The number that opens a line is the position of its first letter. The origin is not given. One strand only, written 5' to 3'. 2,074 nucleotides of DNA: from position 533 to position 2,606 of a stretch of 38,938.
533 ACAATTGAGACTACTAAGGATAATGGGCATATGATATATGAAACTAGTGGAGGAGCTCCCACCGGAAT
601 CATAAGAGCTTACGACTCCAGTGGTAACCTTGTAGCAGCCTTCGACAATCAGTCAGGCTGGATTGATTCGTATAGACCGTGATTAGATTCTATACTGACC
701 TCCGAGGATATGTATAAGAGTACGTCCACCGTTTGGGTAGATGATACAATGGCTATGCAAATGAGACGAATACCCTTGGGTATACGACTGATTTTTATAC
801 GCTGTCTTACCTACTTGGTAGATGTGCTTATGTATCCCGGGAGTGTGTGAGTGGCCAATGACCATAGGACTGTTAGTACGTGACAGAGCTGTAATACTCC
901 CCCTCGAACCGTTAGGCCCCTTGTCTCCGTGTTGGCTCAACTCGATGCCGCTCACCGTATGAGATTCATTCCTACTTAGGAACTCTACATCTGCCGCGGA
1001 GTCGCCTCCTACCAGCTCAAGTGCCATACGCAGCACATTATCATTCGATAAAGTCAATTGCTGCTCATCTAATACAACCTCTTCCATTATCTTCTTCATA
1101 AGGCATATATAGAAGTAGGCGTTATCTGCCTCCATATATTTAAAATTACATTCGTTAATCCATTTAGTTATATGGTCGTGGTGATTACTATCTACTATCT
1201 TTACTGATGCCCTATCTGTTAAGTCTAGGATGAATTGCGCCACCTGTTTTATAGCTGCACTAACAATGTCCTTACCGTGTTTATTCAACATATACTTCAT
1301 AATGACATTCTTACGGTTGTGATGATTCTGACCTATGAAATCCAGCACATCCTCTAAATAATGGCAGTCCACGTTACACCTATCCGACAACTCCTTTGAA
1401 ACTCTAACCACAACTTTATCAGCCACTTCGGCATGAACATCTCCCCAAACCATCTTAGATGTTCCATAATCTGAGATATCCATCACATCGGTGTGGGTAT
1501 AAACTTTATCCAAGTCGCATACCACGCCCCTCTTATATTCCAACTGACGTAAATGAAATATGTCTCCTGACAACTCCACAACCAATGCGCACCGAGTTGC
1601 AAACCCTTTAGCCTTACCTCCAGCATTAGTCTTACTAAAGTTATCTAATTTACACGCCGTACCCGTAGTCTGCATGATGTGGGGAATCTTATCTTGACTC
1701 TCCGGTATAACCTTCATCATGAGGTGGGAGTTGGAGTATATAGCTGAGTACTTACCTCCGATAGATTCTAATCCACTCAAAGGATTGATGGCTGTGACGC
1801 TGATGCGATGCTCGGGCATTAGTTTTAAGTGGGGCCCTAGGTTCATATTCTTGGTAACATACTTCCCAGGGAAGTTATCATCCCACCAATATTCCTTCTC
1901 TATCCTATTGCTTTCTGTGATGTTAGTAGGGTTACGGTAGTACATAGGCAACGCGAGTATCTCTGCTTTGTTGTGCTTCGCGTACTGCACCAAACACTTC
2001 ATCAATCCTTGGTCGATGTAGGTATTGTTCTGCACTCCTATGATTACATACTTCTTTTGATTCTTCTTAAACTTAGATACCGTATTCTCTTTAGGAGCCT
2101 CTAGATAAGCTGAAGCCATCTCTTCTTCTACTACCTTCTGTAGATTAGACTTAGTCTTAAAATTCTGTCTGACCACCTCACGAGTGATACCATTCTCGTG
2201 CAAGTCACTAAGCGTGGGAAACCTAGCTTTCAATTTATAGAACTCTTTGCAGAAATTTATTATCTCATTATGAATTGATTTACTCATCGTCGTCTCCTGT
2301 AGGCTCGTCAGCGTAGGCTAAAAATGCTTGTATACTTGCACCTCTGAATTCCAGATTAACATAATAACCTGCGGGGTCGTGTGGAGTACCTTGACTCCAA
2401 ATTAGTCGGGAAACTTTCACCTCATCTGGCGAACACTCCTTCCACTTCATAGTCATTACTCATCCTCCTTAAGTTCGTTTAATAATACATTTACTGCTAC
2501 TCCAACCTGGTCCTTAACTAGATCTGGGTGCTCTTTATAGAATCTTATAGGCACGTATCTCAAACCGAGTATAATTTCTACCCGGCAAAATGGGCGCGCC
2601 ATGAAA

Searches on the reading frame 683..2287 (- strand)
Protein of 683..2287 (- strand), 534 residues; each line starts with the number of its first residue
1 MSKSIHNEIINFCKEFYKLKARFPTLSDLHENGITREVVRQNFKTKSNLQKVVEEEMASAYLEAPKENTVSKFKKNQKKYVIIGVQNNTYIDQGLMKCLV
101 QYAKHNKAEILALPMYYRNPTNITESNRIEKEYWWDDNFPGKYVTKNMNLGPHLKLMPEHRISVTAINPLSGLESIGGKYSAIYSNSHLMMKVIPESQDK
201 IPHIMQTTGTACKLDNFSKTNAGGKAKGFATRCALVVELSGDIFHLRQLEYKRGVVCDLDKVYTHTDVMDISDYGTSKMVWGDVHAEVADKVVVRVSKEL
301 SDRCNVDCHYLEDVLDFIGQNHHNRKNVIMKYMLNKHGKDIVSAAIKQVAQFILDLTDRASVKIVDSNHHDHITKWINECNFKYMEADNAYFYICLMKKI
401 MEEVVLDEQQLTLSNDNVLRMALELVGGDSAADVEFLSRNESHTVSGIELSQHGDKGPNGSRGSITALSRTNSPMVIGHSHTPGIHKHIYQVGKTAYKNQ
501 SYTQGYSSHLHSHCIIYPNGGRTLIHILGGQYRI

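Call 13: search_protein_families(library=phrogs, proteins=[window:683-2287:-], max_evalue=0.00001)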
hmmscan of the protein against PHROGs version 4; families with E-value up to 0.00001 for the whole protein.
window:683-2287:- (534 aa): 1 family
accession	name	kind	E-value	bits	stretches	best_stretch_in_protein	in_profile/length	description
phrog_1745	-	other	1.6e-105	354.8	1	41-531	53-538/542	DNA transfer protein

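Call 61: search_protein_families(library=pfam, proteins=[window:683-2287:-], max_evalue=0.001)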
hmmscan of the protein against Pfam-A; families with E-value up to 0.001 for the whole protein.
window:683-2287:- (534 aa): 0 families

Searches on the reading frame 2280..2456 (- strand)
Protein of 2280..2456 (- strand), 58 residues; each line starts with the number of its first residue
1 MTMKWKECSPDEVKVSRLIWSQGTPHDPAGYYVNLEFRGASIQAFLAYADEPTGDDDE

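Call 43: search_protein_families(library=pfam, alignment_id=A3, max_evalue=0.05)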
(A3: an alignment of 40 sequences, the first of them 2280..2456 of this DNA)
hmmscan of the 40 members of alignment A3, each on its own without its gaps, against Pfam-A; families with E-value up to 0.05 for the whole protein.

A. member 1, window:2280-2456:- (58 aa): 0 families

B. families by the number of members that match (of 40 scanned): 21 families
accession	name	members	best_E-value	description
PF02945.21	Endonuclease_7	1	2.1e-20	Recombination endonuclease VII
PF18909.5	dGTP_diPhyd_N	1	4e-18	dATP/dGTP diphosphohydrolase, N-terminal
PF23858.1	DUF7220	1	2e-14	Family of unknown function (DUF7220)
PF03819.22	MazG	1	5.6e-10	MazG nucleotide pyrophosphohydrolase domain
PF24749.2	DUF7695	1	5.2e-09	Domain of unknown function (DUF7695)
PF19668.4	DUF6171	1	0.00057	Family of unknown function (DUF6171)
PF01503.22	PRA-PH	1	0.00071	Phosphoribosyl-ATP pyrophosphohydrolase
PF11351.13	GTA_holin_3TM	1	0.0013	Holin of 3TMs, for gene-transfer release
PF04542.20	Sigma70_r2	1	0.0021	Sigma-70 region 2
PF00268.27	Ribonuc_red_sm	1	0.0044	Ribonucleotide reductase, small chain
PF14835.12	zf-RING_6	1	0.009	zf-RING of BARD1-type protein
PF05531.17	NPV_P10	1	0.012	Nucleopolyhedrovirus P10 protein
PF00643.29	zf-B_box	1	0.016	B-box zinc finger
PF25822.1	UBL_USP40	1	0.017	USP40 ubiquitin-like domain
PF10269.14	Tmemb_185A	1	0.021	Transmembrane Fragile-X-F protein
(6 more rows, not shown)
